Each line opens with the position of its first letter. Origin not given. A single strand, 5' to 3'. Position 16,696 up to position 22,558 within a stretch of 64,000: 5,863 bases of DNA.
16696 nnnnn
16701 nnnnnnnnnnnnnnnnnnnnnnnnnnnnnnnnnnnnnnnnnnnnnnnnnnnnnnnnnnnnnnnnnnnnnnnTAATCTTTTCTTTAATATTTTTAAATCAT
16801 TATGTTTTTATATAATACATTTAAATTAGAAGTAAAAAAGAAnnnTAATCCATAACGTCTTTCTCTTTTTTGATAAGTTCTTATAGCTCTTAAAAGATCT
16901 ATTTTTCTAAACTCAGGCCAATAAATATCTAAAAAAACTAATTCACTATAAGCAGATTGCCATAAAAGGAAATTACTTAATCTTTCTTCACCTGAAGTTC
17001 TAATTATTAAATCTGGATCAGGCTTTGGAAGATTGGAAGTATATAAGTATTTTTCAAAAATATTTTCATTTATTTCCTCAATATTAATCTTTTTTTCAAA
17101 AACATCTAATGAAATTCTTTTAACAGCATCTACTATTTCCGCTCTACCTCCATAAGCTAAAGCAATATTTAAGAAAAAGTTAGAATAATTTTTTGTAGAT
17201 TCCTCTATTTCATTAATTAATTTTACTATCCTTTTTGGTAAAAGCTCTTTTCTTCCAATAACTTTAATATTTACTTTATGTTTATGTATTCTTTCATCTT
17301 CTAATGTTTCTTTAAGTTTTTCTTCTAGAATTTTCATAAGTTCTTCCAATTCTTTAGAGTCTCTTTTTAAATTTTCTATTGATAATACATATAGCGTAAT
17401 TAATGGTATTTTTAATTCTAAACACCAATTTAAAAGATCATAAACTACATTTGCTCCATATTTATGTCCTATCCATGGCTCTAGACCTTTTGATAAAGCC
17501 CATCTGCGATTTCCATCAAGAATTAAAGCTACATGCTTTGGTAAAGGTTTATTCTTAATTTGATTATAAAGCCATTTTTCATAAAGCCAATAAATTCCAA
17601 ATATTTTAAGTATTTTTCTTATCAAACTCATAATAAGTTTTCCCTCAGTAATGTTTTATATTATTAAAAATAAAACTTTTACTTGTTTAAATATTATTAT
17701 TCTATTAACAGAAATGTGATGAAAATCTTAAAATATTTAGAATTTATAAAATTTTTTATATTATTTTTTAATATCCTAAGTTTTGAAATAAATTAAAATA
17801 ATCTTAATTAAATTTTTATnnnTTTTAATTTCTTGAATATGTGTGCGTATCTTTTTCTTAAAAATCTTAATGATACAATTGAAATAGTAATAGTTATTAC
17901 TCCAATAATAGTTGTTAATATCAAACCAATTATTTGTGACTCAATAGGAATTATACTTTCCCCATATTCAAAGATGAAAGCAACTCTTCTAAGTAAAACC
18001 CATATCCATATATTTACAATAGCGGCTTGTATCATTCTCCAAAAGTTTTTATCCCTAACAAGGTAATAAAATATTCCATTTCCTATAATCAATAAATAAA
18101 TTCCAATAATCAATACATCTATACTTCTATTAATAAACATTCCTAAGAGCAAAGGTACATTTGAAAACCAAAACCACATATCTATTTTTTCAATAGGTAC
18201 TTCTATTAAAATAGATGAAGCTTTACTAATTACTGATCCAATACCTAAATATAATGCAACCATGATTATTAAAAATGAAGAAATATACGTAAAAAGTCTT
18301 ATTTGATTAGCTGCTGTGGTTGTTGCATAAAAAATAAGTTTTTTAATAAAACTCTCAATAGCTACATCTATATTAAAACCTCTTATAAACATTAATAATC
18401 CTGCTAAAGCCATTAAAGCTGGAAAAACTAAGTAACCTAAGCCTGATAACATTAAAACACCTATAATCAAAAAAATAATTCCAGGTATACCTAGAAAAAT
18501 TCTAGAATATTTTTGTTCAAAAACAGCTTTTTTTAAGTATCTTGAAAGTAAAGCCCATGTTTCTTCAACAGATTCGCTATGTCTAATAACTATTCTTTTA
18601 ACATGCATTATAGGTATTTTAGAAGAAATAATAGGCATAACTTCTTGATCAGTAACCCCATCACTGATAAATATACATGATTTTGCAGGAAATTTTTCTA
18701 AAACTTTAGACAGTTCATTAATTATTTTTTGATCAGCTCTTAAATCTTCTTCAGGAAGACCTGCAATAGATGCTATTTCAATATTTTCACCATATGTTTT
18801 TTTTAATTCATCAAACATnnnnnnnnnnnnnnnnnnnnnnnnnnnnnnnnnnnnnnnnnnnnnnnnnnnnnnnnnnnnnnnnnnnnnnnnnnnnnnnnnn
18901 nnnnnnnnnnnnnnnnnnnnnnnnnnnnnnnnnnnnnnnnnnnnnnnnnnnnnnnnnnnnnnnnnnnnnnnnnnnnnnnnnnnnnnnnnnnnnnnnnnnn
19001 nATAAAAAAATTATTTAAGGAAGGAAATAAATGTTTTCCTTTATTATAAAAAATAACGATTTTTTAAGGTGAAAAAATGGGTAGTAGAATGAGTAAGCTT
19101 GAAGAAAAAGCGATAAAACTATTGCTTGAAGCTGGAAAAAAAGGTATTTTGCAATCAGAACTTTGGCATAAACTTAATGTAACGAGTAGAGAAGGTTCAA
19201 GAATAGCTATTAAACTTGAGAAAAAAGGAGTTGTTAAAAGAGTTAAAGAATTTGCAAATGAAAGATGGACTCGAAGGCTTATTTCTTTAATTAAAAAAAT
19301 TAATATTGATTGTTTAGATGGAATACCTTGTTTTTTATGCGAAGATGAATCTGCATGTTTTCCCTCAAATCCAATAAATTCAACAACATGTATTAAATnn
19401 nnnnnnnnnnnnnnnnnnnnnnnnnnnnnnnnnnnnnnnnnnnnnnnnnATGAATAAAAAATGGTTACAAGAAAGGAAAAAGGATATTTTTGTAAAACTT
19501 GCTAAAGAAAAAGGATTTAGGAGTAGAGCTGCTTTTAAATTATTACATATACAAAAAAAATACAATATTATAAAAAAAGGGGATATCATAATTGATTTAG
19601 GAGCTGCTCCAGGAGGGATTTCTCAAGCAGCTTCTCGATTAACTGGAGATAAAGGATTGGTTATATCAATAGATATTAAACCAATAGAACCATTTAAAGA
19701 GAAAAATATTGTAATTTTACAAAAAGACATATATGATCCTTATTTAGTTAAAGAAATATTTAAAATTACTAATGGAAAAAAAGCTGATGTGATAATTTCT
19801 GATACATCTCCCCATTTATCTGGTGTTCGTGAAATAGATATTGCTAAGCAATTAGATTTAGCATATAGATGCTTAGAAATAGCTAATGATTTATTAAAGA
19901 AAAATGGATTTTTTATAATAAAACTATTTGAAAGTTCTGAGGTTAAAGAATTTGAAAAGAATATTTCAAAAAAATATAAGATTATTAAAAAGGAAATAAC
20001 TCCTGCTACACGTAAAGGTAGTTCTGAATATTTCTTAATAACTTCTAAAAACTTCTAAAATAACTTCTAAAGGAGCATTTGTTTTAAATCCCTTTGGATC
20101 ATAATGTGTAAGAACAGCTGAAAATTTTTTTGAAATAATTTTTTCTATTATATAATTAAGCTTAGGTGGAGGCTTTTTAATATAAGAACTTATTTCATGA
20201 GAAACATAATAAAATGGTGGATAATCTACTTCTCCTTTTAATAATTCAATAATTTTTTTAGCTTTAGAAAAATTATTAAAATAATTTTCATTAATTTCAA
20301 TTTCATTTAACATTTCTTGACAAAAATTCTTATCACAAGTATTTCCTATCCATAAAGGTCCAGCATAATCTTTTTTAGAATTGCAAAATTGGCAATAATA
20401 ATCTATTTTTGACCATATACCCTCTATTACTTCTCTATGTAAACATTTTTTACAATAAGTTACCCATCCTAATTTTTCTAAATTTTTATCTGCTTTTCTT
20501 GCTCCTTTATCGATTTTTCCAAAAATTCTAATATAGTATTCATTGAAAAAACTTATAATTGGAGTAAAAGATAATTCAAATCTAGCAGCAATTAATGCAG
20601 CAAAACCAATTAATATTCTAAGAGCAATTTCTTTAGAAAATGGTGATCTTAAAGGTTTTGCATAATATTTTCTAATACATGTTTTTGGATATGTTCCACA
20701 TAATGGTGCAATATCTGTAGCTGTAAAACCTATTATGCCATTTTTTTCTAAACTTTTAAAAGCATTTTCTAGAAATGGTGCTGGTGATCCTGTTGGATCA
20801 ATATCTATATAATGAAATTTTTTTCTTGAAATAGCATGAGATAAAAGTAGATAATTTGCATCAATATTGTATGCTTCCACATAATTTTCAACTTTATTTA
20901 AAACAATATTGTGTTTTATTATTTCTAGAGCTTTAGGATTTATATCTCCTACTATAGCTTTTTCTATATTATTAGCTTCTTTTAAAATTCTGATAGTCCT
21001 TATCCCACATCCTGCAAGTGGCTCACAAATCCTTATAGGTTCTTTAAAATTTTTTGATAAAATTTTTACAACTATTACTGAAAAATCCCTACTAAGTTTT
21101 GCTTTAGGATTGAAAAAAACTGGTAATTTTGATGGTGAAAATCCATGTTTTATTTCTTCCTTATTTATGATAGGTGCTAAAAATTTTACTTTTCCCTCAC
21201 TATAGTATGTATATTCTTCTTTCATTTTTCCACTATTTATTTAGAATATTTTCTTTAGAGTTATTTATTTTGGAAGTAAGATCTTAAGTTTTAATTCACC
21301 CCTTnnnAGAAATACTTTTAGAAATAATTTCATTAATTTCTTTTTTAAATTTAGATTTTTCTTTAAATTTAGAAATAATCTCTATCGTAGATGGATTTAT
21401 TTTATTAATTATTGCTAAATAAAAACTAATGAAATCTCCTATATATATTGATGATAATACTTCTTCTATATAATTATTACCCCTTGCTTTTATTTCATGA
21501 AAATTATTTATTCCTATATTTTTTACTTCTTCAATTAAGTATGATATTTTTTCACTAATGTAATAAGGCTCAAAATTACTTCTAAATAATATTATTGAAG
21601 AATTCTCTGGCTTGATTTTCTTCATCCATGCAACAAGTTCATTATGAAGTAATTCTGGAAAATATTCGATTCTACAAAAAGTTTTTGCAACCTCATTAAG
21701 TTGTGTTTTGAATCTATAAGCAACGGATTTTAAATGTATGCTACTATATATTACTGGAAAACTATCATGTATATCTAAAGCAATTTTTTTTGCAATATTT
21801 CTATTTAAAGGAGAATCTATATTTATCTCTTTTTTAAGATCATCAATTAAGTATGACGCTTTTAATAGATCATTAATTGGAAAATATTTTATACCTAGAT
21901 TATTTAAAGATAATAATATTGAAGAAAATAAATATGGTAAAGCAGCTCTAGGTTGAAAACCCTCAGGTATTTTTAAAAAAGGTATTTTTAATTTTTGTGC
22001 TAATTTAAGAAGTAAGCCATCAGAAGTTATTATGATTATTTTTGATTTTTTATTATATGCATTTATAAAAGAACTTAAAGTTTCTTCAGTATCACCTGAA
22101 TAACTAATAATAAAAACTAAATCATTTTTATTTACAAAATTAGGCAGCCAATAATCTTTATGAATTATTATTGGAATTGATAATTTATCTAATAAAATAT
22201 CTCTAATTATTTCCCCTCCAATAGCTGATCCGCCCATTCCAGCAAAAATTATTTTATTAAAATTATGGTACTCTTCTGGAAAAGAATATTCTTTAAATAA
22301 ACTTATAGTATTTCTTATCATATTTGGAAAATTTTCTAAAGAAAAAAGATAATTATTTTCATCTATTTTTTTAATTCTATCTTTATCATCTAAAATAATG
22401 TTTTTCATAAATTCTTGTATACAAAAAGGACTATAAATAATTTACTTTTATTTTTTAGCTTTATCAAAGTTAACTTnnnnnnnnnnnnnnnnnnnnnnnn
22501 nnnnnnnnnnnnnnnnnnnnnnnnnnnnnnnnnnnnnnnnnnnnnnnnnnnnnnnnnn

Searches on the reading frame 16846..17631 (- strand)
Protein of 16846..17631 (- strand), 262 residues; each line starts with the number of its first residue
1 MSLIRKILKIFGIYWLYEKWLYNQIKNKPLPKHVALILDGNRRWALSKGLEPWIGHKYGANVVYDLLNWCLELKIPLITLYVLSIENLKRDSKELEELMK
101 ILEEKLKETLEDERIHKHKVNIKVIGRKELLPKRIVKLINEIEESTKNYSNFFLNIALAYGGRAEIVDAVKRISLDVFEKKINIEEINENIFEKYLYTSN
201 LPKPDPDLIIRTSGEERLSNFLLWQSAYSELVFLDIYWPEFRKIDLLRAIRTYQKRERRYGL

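Call 33: search_protein_families(library=pfam, proteins=[window:16846-17631:-], max_evalue=0.00001)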
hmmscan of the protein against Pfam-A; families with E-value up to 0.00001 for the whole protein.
window:16846-17631:- (262 aa): 1 family
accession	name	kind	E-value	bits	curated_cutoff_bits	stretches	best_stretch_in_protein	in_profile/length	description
PF01255.24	Prenyltransf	-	3.6e-80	269.1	27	1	37-261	1-219/219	Putative undecaprenyl diphosphate synthase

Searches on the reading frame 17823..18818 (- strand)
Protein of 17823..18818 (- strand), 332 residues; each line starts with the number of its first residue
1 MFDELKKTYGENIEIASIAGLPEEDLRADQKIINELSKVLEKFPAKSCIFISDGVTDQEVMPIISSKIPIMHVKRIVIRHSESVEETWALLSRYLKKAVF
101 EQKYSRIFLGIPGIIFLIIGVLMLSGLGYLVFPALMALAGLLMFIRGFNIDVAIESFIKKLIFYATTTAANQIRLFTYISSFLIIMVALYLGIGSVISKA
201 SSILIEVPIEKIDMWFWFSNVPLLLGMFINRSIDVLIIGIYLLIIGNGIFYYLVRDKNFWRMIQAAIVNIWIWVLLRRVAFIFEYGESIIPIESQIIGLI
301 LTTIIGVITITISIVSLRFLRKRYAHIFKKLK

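Call 33: search_protein_families(library=pfam, proteins=[window:17823-18818:-], max_evalue=0.00001)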
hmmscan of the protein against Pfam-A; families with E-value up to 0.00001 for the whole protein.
window:17823-18818:- (332 aa): 1 family
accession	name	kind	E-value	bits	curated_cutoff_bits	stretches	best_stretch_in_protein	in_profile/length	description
PF04123.18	DUF373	-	1.4e-55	189.5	28.3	1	2-305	56-328/335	Domain of unknown function (DUF373)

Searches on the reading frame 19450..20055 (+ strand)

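Call 33: search_protein_families(library=pfam, proteins=[window:19450-20055:+], max_evalue=0.00001)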
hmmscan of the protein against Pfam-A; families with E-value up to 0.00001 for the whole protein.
window:19450-20055:+ (202 aa): 2 families
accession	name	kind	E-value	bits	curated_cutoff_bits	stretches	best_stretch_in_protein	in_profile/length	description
PF01728.25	FtsJ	-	4.3e-43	147.8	24.1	1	23-198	1-178/181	FtsJ-like methyltransferase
PF13847.12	Methyltransf_31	-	1.7e-06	28.2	27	1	41-177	1-127/145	Methyltransferase domain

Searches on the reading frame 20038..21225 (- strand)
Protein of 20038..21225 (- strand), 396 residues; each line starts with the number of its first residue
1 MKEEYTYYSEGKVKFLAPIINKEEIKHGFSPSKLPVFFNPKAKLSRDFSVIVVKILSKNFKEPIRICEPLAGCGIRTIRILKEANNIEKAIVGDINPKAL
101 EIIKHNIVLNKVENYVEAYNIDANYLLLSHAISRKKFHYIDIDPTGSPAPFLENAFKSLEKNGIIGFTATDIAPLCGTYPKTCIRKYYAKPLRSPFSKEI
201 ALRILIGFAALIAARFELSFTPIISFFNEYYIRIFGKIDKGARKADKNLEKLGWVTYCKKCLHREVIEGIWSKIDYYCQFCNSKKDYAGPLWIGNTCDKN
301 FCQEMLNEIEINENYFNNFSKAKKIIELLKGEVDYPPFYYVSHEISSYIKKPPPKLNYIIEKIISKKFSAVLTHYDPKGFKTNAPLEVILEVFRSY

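Call 34: search_protein_families(library=pfam, proteins=[window:20038-21225:-], max_evalue=0.00001)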
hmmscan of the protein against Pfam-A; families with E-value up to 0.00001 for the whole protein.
window:20038-21225:- (396 aa): 2 families
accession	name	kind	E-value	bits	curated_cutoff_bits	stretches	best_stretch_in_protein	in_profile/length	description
PF02005.22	TRM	-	1.8e-108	363.6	27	1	30-394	14-376/376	N2,N2-dimethylguanosine tRNA methyltransferase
PF02475.24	TRM5-TYW2_MTfase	-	5.4e-09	36.6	28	1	66-169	40-137/164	TRM5/TYW2 methyltransferase domain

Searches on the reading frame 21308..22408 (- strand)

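Call 34: search_protein_families(library=pfam, proteins=[window:21308-22408:-], max_evalue=0.00001)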
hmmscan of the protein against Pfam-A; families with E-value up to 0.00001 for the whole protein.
window:21308-22408:- (367 aa): 2 families
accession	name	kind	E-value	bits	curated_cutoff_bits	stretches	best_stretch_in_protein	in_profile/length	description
PF10432.14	bact-PGI_C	-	1.8e-39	135.6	24.5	1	204-351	3-150/151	Bacterial phospho-glucose isomerase C-terminal SIS domain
PF01380.27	SIS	-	1.5e-06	28.5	25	1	49-129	4-88/131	SIS domain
